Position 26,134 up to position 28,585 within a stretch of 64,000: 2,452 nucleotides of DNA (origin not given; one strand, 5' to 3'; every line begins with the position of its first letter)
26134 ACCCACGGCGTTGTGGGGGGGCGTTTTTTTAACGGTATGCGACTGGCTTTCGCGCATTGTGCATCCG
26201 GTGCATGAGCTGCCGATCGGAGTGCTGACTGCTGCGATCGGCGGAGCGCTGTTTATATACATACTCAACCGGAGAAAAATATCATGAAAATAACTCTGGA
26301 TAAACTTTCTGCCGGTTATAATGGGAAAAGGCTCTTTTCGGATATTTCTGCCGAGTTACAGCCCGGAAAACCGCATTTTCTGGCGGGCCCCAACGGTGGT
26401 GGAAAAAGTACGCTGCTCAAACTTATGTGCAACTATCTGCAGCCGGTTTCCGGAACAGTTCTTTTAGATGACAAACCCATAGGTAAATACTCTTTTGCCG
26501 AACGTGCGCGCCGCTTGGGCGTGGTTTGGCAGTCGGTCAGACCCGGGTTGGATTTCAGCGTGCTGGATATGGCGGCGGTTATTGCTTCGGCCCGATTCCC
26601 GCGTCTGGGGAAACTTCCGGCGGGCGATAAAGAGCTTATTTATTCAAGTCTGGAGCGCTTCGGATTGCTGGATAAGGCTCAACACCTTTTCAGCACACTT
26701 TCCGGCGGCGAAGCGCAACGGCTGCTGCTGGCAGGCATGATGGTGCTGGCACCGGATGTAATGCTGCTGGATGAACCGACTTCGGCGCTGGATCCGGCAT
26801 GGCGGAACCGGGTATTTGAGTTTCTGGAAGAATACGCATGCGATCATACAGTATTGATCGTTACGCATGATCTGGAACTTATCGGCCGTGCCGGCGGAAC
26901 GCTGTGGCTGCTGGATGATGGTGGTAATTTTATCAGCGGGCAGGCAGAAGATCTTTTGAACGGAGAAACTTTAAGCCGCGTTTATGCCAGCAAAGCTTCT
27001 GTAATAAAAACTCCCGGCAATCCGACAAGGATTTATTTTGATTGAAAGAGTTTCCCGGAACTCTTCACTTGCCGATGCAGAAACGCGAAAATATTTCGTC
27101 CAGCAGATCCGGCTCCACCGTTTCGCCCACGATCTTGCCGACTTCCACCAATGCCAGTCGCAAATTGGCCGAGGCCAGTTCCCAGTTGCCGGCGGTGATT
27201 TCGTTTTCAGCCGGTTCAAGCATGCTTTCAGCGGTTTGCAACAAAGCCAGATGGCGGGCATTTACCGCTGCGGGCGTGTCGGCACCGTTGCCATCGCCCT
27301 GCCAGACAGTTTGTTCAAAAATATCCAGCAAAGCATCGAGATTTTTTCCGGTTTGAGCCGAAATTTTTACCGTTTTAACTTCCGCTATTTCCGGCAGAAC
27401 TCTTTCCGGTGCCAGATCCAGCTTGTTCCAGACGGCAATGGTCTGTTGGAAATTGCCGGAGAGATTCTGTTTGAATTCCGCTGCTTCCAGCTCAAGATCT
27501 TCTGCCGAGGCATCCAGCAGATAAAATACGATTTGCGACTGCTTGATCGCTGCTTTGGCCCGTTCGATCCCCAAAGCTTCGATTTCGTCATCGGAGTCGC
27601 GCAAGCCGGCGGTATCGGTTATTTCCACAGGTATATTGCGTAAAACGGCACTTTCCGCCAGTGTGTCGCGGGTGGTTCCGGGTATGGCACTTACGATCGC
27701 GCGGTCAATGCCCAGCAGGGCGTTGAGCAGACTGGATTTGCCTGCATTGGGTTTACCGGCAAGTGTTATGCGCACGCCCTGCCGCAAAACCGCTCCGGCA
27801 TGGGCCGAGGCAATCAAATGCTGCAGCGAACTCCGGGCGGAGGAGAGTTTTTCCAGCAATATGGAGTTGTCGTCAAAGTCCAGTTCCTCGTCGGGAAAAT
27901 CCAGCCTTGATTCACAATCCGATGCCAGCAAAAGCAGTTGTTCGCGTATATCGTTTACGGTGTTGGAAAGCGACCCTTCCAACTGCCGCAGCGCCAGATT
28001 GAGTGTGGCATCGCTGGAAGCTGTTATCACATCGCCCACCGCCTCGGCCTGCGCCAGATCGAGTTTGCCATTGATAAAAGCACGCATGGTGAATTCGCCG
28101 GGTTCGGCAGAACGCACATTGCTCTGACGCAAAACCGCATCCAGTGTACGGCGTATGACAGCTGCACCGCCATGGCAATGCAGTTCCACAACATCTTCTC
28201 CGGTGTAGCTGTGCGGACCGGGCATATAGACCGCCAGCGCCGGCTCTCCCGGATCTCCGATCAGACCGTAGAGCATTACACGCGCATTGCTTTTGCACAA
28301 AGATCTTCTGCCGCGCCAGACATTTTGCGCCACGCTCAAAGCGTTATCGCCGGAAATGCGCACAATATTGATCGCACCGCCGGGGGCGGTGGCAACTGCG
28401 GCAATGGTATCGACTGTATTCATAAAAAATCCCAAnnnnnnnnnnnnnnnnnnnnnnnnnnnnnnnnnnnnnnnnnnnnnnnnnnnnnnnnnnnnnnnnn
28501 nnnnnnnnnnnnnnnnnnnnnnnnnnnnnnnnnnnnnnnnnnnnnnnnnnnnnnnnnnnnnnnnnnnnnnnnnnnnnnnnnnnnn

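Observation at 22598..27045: B12-riboswitch-led operon whose first two genes are H-X9-DG prepilin-like proteins fused transcriptionally to BtuFCD: candidate new corrinoid-capture module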

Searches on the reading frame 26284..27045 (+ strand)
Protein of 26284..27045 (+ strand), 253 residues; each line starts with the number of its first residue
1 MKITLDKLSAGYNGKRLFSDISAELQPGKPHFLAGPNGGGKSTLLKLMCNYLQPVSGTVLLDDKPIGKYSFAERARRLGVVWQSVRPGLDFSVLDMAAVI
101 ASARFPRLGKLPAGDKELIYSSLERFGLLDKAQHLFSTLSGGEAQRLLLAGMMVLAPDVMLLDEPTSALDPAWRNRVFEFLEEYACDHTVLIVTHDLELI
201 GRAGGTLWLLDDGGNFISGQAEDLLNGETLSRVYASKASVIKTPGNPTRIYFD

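Call 5: search_protein_families(library=pfam, proteins=[window:26284-27045:+], max_evalue=0.01)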
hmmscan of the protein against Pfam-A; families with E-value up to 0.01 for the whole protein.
window:26284-27045:+ (253 aa): 3 families
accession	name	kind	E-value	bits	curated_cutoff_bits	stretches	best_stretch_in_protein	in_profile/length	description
PF00005.33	ABC_tran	-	3.3e-26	93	25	1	19-167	2-137/137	ABC transporter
PF13304.12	AAA_21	-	1e-12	49.2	27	1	145-200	244-303/304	AAA domain, putative AbiEii toxin, Type IV TA system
PF02463.25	SMC_N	-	1.2e-06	28.5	40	1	129-201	127-203/220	RecF/RecN/SMC N terminal domain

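Call 6: search_protein_families(library=ncbifam, proteins=[window:26284-27045:+], max_evalue=0.01)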
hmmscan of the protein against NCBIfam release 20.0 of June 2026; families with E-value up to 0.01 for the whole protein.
window:26284-27045:+ (253 aa): 191 families (the best 25 are shown)
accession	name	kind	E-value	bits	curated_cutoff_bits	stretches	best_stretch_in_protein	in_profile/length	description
NF010068.0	PRK13548.1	equivalog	1.2e-46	158.9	261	1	3-246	6-252/261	heme ABC transporter ATP-binding protein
TIGR03873.1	F420-0_ABC_ATP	hypoth_equivalog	1e-38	133.1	372.4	1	3-245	2-245/256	putative F420-0 ABC transporter ATP-binding protein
NF008409.0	PRK11231.1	equivalog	2.7e-38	131.8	375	1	1-244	1-245/255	Fe(3+) dicitrate ABC transporter ATP-binding protein FecE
NF007082.0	PRK09536.1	equivalog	2.5e-34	119.1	537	1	2-244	3-246/402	corrinoid ABC transporter ATPase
NF007863.0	PRK10575.1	equivalog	7.8e-33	113.9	433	1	4-247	13-258/265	Fe3+-hydroxamate ABC transporter ATP-binding protein FhuC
TIGR02673.1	FtsE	equivalog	1.5e-32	113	264.85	1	3-212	2-212/214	cell division ATP-binding protein FtsE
NF040873.1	AztA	equivalog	3.1e-32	111.7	220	1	11-204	1-186/191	zinc ABC transporter ATP-binding protein AztA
NF002981.0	PRK03695.1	equivalog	2.1e-30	105.9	281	1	14-245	13-245/253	vitamin B12 ABC transporter ATP-binding protein BtuD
NF007606.0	PRK10253.1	equivalog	1.9e-29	102.9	497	1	6-245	11-252/266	iron-enterobactin ABC transporter ATP-binding protein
NF010060.0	PRK13537.1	equivalog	2e-29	102.5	521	1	3-228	16-237/314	nodulation factor ABC transporter ATP-binding protein NodI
TIGR00972.1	3a0107s01c2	equivalog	2.2e-29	102.6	343.2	1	3-224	2-230/248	phosphate ABC transporter ATP-binding protein PstB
TIGR02857.1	CydD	equivalog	5.7e-29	101.5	435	1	2-203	321-523/529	thiol reductant ABC exporter subunit CydD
TIGR04520.1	ECF_ATPase_1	equivalog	3.7e-28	98.7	315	1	4-227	2-226/269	energy-coupling factor transporter ATPase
TIGR02868.1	CydC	equivalog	5.7e-28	97.8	329.05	1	2-197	334-530/530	thiol reductant ABC exporter subunit CydC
TIGR04521.1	ECF_ATPase_2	equivalog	8.2e-28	97.3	330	1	16-232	19-241/279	energy-coupling factor transporter ATPase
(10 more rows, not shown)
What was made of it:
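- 26284..27045 (+): btuD-like ABC ATPase. The best NCBIfam hits are heme, Fe-dicitrate and corrinoid ATPases, all below their cut-offs (calls 5, 6).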

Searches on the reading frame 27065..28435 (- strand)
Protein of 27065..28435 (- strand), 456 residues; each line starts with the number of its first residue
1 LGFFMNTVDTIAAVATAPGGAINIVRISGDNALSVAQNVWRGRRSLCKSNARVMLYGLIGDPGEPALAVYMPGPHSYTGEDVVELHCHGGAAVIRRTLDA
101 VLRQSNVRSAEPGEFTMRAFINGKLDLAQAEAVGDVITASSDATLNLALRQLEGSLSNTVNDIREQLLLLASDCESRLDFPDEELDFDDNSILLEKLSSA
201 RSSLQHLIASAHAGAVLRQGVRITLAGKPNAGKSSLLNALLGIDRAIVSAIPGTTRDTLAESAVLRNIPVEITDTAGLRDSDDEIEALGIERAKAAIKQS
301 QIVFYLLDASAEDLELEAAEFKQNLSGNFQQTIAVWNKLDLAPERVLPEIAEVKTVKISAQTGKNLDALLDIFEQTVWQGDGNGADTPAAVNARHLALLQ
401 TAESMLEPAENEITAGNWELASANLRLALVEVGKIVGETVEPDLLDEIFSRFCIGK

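Call 5: search_protein_families(library=pfam, proteins=[window:27065-28435:-], max_evalue=0.01)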
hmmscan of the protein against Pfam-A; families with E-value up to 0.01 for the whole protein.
window:27065-28435:- (456 aa): 7 families
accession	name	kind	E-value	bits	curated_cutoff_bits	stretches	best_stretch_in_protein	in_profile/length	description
PF12631.12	MnmE_helical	-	2.7e-50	171.9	40.1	1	127-453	1-211/211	MnmE helical domain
PF10396.14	TrmE_N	-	3.5e-35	121.2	29.8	1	10-124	1-117/117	GTP-binding protein TrmE N-terminus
PF01926.29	MMR_HSR1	-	2.7e-22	79.5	21.9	1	222-338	1-113/113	50S ribosome-binding GTPase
PF00350.29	Dynamin_N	-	6.6e-09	36.4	27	1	224-256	2-34/168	Dynamin family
PF02421.24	FeoB_N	-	3.9e-07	30.1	27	1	222-369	2-152/156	Ferrous iron transport protein B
PF16897.10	MMR_HSR1_Xtn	-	8.2e-05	23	35.2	1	328-371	54-98/106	C-terminal region of MMR_HSR1 domain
PF04548.22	AIG1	-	0.00032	20.5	27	1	222-333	2-115/212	AIG1 family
